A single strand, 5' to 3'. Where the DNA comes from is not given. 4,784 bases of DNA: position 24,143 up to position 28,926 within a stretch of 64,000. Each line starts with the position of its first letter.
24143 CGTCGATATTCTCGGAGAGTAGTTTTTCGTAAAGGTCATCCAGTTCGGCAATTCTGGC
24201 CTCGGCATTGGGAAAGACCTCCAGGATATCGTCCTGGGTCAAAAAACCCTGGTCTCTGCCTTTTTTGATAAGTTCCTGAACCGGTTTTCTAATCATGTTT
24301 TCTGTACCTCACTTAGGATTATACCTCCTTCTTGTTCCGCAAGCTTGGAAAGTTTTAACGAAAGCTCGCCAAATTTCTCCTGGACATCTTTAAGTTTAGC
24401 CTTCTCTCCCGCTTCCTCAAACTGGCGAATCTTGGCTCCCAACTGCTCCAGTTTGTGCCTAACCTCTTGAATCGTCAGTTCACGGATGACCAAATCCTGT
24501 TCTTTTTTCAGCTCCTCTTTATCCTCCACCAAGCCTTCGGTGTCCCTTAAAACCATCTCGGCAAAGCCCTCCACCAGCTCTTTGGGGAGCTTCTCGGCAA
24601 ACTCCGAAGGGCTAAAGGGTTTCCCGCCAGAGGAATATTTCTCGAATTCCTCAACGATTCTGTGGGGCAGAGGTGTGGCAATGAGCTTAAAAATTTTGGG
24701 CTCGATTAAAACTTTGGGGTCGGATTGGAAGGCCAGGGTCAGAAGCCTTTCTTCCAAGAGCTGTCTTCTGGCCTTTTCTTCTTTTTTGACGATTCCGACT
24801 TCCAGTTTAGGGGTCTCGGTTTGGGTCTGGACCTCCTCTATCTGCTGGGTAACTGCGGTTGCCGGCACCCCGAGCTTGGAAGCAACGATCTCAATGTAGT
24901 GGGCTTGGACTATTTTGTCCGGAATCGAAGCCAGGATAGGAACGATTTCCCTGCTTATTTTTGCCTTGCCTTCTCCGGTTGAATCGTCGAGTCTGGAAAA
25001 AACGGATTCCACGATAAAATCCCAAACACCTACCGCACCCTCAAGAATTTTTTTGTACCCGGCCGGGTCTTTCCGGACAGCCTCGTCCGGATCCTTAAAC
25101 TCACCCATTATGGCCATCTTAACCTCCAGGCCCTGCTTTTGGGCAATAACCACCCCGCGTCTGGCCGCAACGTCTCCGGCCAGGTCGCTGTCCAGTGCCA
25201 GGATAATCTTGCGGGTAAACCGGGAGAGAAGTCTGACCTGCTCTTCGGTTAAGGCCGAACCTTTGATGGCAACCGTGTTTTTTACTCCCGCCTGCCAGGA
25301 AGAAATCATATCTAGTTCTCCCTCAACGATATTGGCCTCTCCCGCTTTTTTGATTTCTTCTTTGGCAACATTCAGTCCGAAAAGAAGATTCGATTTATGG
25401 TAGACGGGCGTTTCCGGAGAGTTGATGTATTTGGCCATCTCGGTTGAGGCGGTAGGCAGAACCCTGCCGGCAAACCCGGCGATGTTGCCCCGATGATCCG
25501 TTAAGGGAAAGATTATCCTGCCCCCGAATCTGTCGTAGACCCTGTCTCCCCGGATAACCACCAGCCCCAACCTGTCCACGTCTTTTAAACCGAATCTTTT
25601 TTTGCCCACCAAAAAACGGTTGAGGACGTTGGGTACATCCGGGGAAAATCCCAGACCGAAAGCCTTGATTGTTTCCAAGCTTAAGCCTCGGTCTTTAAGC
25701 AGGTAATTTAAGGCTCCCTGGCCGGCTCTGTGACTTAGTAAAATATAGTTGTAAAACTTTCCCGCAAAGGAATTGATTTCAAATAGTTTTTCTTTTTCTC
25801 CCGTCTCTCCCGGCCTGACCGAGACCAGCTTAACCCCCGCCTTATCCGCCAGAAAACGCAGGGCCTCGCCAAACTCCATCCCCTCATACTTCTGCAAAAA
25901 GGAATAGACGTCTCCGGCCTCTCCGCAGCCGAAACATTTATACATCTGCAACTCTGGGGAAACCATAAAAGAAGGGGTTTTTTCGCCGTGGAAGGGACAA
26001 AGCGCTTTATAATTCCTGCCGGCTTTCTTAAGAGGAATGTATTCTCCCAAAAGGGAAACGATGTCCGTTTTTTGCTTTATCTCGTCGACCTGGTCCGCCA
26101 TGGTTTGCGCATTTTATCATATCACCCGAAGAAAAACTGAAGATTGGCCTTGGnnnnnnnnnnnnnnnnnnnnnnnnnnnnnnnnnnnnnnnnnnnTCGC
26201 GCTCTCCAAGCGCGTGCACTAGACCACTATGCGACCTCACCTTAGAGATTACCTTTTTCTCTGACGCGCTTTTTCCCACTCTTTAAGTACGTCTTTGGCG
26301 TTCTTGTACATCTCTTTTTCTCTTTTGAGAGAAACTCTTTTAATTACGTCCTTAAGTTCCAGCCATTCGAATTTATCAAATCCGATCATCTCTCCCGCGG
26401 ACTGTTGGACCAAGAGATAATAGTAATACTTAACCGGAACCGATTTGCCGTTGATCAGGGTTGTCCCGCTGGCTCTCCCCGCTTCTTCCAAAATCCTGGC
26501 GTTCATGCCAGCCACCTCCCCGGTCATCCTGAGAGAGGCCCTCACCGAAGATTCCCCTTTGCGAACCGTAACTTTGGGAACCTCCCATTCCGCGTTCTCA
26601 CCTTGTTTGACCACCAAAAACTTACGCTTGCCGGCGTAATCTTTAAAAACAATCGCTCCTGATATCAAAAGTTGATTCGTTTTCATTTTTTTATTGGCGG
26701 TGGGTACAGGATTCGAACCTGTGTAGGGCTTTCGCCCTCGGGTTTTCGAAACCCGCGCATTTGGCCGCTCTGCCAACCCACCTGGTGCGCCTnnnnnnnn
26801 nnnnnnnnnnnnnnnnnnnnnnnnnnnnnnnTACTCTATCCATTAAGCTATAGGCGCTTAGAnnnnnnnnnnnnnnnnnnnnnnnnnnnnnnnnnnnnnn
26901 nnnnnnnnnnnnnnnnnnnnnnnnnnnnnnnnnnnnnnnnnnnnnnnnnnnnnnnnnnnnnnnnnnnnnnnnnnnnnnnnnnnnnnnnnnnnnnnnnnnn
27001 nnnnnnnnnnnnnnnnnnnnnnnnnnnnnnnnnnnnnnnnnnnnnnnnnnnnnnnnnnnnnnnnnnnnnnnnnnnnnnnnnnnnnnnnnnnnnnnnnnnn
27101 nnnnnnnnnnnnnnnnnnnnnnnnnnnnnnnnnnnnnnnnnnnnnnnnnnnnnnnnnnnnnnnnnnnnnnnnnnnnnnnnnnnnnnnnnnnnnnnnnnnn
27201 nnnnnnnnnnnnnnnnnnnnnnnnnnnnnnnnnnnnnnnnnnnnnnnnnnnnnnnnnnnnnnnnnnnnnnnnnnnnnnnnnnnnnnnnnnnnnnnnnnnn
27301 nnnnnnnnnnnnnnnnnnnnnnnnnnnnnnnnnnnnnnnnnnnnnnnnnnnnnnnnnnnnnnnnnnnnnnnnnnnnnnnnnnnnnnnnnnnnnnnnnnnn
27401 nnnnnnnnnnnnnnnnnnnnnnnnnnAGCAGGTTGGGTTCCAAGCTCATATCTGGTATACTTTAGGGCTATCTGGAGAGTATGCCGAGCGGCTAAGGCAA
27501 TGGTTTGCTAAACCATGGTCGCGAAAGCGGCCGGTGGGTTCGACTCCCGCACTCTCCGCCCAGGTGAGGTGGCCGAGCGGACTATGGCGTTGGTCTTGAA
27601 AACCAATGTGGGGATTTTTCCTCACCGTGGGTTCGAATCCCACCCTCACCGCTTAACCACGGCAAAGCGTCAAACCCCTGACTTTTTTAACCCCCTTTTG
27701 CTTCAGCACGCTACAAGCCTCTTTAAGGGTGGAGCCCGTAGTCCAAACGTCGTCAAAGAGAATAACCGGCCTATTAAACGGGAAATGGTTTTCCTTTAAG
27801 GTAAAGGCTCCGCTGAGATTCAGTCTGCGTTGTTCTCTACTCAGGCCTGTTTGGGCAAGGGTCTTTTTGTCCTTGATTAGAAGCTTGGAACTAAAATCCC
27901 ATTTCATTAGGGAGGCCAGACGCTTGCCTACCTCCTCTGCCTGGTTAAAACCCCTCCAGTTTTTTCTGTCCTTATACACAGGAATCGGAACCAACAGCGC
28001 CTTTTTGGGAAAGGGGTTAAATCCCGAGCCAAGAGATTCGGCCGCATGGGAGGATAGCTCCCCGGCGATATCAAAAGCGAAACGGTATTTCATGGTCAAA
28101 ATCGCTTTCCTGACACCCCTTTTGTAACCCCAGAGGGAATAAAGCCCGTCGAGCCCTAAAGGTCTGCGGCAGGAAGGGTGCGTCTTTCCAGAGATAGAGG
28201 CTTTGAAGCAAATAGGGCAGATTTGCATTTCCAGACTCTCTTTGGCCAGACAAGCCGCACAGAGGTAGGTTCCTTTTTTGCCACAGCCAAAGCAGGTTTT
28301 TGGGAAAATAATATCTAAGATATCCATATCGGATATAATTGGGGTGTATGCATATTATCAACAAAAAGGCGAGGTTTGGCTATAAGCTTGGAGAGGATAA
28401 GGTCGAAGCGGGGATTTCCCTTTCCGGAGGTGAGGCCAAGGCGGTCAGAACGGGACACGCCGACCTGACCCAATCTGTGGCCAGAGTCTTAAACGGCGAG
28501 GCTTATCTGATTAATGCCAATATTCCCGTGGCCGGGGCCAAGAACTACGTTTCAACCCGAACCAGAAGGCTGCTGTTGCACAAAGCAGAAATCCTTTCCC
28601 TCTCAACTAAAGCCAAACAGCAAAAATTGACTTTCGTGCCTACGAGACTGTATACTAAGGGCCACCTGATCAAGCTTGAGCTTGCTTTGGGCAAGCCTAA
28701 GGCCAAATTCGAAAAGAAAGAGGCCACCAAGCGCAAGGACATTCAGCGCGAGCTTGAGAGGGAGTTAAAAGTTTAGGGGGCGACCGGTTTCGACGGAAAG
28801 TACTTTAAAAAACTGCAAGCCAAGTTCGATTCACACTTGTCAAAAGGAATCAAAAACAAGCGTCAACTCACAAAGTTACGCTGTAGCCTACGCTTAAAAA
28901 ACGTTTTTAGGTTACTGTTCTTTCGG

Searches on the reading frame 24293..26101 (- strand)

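Call 103: search_protein_families(library=pfam, proteins=[window:24293-26101:-], max_evalue=0.00001)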
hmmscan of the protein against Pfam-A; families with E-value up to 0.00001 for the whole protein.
window:24293-26101:- (602 aa): 6 families
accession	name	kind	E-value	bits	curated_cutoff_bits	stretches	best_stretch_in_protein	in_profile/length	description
PF01807.25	Zn_ribbon_DnaG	-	9.9e-36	121.9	24.9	1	3-92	4-93/98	CHC2 zinc finger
PF08275.17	DNAG_N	-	1.1e-31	110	26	1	121-246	5-127/128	DNA primase catalytic core, N-terminal domain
PF13155.12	Toprim_2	-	6.9e-21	74.9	22.1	1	258-341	2-87/88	Toprim-like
PF13662.12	Toprim_4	-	2.1e-15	57.2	25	1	256-328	3-82/85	Toprim domain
PF10410.14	DnaB_bind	-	7.7e-10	39.3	20.6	1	361-413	2-54/56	DnaB-helicase binding domain of primase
PF01751.28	Toprim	-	4.2e-07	30.5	23.1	1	258-317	4-77/96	Toprim domain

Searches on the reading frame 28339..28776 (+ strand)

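Call 39: search_protein_families(library=pfam, proteins=[window:28339-28776:+], max_evalue=0.001)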
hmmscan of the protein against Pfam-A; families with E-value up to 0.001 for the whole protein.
window:28339-28776:+ (145 aa): 1 family
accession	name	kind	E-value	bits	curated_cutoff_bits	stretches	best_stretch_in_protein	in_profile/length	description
PF01668.23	SmpB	-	1.3e-37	129.4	27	1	7-144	3-142/143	SmpB protein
